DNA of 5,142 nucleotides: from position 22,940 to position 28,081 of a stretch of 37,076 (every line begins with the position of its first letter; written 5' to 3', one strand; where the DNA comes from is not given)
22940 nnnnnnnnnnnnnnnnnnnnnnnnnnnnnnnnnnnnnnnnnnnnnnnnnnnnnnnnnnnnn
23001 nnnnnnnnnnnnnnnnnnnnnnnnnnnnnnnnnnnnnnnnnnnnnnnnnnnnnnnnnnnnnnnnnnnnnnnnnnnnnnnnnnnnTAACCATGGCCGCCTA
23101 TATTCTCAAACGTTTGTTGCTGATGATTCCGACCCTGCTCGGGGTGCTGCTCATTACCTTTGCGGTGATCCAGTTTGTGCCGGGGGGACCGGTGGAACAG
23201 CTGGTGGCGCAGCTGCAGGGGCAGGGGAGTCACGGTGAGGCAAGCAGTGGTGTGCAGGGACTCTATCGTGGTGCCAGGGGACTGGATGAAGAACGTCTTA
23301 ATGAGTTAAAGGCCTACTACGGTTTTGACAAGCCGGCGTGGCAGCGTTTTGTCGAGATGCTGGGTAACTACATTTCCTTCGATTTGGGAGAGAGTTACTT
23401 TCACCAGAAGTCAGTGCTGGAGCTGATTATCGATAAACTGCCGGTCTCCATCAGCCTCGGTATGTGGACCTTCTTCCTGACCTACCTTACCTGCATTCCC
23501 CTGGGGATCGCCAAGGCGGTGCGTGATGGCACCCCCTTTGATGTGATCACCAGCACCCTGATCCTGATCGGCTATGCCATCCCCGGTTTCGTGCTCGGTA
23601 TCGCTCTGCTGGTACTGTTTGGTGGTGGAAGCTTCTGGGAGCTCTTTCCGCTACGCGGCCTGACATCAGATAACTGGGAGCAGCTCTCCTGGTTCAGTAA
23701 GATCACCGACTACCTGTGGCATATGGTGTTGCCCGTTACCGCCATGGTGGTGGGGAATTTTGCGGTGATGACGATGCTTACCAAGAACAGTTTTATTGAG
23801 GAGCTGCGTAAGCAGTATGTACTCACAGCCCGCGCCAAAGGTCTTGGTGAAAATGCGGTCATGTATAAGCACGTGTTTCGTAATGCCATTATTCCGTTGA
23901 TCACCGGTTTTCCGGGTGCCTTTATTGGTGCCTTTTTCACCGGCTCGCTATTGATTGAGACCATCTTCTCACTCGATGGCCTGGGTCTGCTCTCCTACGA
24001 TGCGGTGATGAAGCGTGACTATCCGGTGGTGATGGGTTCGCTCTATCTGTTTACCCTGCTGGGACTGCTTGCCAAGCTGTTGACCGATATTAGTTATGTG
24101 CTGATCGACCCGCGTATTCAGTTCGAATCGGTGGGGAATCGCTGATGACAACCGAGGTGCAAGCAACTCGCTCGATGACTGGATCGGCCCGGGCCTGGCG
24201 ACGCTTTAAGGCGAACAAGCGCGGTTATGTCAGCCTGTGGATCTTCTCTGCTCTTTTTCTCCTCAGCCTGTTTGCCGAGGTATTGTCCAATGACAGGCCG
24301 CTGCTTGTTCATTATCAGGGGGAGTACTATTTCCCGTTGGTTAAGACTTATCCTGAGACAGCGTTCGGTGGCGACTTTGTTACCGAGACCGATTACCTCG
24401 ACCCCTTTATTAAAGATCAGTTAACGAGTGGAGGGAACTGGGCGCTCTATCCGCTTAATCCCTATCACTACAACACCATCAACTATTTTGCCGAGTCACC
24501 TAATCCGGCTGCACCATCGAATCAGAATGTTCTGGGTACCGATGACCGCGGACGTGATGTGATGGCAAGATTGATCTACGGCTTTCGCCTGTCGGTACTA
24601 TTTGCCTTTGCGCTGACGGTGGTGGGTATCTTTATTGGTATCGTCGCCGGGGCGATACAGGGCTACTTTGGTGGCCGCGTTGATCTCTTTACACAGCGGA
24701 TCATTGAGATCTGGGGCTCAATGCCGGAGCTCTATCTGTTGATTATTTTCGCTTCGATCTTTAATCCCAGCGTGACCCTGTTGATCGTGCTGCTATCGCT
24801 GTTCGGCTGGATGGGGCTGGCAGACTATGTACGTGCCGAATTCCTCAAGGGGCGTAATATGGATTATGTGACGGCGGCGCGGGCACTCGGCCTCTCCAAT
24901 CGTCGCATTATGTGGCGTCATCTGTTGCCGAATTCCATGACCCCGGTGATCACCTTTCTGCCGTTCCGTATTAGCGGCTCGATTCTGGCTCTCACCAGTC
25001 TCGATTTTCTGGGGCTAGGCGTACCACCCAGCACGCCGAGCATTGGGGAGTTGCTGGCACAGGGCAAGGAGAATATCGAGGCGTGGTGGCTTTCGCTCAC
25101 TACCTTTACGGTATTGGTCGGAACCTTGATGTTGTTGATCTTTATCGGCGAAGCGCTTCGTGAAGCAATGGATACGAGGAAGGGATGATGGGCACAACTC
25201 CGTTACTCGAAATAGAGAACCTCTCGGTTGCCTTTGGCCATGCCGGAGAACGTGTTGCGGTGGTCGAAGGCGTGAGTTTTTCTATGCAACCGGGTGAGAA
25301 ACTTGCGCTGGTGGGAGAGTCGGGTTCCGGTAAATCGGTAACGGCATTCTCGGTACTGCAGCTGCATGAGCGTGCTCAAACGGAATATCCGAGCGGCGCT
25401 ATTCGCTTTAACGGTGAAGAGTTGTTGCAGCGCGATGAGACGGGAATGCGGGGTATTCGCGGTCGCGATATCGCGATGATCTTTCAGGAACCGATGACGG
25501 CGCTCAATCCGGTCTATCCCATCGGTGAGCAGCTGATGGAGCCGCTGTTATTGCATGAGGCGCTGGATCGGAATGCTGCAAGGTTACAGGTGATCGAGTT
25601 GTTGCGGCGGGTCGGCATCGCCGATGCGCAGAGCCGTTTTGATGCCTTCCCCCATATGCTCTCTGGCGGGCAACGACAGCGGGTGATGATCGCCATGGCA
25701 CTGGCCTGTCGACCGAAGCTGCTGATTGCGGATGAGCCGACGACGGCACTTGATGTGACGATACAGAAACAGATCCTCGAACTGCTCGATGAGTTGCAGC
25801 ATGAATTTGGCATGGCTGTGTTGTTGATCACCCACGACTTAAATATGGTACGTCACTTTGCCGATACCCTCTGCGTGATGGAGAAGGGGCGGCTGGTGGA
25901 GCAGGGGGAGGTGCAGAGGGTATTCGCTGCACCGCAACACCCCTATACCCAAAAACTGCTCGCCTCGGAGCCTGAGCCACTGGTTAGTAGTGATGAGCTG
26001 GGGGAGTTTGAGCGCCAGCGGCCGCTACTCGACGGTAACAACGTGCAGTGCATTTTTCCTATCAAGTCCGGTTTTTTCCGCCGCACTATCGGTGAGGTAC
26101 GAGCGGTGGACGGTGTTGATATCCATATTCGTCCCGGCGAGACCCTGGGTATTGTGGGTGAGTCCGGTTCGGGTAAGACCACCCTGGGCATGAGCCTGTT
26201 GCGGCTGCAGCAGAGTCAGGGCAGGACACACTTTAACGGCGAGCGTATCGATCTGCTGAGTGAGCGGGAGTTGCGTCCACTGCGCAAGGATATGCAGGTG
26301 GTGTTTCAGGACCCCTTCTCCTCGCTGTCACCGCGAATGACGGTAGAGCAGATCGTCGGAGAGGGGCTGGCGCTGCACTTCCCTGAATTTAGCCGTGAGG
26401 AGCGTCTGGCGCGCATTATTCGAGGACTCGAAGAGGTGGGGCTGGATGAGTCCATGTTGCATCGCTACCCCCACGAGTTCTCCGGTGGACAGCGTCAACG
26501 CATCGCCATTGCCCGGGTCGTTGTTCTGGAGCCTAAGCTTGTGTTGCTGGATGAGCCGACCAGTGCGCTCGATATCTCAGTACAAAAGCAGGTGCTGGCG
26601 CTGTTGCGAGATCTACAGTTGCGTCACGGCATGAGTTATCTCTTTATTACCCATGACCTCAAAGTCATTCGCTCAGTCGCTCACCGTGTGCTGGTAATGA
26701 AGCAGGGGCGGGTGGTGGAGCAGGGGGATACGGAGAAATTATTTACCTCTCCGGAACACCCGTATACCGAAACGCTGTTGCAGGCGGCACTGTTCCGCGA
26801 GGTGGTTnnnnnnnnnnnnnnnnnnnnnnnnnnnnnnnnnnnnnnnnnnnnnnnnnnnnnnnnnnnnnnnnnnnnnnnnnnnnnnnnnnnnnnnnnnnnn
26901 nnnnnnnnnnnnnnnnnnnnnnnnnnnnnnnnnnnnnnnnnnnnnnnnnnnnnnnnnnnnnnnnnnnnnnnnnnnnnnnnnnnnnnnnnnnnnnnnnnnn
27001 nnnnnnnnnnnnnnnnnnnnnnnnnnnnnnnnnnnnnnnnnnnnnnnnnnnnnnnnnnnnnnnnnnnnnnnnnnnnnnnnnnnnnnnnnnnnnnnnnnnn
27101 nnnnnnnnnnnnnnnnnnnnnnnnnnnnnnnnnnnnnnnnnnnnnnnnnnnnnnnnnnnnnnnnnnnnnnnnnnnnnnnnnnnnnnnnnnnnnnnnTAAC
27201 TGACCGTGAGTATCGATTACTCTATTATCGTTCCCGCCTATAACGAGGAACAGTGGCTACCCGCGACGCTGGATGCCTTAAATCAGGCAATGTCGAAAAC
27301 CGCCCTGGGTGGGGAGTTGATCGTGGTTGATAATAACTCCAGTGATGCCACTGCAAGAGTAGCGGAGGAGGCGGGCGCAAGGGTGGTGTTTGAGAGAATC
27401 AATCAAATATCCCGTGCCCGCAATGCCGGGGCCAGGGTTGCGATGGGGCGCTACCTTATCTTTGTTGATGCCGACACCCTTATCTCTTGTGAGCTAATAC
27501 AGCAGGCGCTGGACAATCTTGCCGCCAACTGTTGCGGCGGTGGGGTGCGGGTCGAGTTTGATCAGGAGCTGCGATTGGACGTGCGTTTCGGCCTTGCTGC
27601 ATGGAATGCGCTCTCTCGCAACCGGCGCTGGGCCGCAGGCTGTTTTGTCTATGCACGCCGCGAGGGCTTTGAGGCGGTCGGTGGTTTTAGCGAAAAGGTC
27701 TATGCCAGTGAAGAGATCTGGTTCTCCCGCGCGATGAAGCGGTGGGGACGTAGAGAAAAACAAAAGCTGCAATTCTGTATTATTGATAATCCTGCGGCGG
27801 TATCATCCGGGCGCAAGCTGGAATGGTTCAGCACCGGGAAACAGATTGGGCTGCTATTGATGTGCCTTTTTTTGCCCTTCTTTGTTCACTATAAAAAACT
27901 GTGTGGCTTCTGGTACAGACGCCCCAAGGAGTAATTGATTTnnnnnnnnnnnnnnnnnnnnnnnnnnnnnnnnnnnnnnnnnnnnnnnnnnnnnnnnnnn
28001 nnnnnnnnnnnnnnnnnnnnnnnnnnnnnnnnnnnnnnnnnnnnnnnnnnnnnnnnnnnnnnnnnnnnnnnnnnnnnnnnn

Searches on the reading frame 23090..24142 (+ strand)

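Call 47: search_protein_families(library=pfam, proteins=[window:23090-24142:+], max_evalue=0.00001)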
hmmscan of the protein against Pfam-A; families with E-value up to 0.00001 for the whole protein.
window:23090-24142:+ (351 aa): 1 family
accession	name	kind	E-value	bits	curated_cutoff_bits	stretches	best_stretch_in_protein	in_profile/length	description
PF00528.27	BPD_transp_1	-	7.9e-34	117.4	26.4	1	136-343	2-182/184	Binding-protein-dependent transport system inner membrane component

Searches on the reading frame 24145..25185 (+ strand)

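Call 47: search_protein_families(library=pfam, proteins=[window:24145-25185:+], max_evalue=0.00001)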
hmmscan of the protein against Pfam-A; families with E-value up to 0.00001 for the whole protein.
window:24145-25185:+ (347 aa): 2 families
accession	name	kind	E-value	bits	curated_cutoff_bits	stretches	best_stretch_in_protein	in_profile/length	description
PF00528.27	BPD_transp_1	-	2.3e-30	106.1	26.4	1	165-345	1-181/184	Binding-protein-dependent transport system inner membrane component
PF12911.12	OppC_N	-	1.7e-08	34.6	23.9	1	16-49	5-38/53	N-terminal TM domain of oligopeptide transport permease C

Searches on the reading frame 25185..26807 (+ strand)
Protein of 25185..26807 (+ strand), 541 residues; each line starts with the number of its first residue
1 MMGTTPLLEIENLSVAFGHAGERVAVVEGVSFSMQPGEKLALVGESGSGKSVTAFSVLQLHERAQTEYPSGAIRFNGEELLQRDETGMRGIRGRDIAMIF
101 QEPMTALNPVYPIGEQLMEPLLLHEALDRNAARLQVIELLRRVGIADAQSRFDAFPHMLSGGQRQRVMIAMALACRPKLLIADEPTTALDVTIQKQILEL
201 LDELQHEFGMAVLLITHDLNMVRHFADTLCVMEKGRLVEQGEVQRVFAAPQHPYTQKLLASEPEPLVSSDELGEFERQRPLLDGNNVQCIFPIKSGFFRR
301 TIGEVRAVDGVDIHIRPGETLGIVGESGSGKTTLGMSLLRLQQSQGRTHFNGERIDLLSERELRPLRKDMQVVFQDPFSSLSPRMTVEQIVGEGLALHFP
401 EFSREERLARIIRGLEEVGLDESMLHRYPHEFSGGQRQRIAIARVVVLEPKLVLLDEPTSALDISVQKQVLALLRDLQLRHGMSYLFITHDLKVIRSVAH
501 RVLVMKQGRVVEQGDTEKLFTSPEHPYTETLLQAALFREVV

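Call 47: search_protein_families(library=pfam, proteins=[window:25185-26807:+], max_evalue=0.00001)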
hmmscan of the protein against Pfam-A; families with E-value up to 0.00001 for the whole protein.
window:25185-26807:+ (541 aa): 6 families
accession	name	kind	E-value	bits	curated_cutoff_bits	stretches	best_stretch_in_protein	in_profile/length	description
PF00005.33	ABC_tran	-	1.7e-62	210.4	25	2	309-460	2-137/137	ABC transporter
PF08352.17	oligo_HPY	-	3.3e-16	59.9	27.1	1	238-291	1-54/65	Oligopeptide/dipeptide transporter, C-terminal region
PF02463.25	SMC_N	-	2.1e-12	47.4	40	0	96-231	79-211/220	RecF/RecN/SMC N terminal domain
PF13304.12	AAA_21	-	1.4e-11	45.5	27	0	168-222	247-303/304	AAA domain, putative AbiEii toxin, Type IV TA system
PF13555.12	AAA_29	-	8.4e-07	29.1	27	0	309-351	13-55/61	P-loop containing region of AAA domain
PF13401.12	AAA_22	-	1.4e-06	29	27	0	323-391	10-65/130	AAA domain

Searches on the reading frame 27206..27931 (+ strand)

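Call 47: search_protein_families(library=pfam, proteins=[window:27206-27931:+], max_evalue=0.00001)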
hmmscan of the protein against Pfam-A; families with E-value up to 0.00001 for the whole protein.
window:27206-27931:+ (242 aa): 3 families
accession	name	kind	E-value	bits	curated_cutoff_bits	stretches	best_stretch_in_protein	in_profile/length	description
PF00535.33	Glycos_transf_2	-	1e-23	84.6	23.3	1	6-120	1-120/168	Glycosyl transferase family 2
PF13641.12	Glyco_tranf_2_3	-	1.5e-07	32.1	27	1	5-154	3-155/230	Glycosyltransferase like family 2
PF10111.15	Glyco_tranf_2_2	-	2.5e-06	27.6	27.3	0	6-102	1-103/276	Glycosyltransferase like family 2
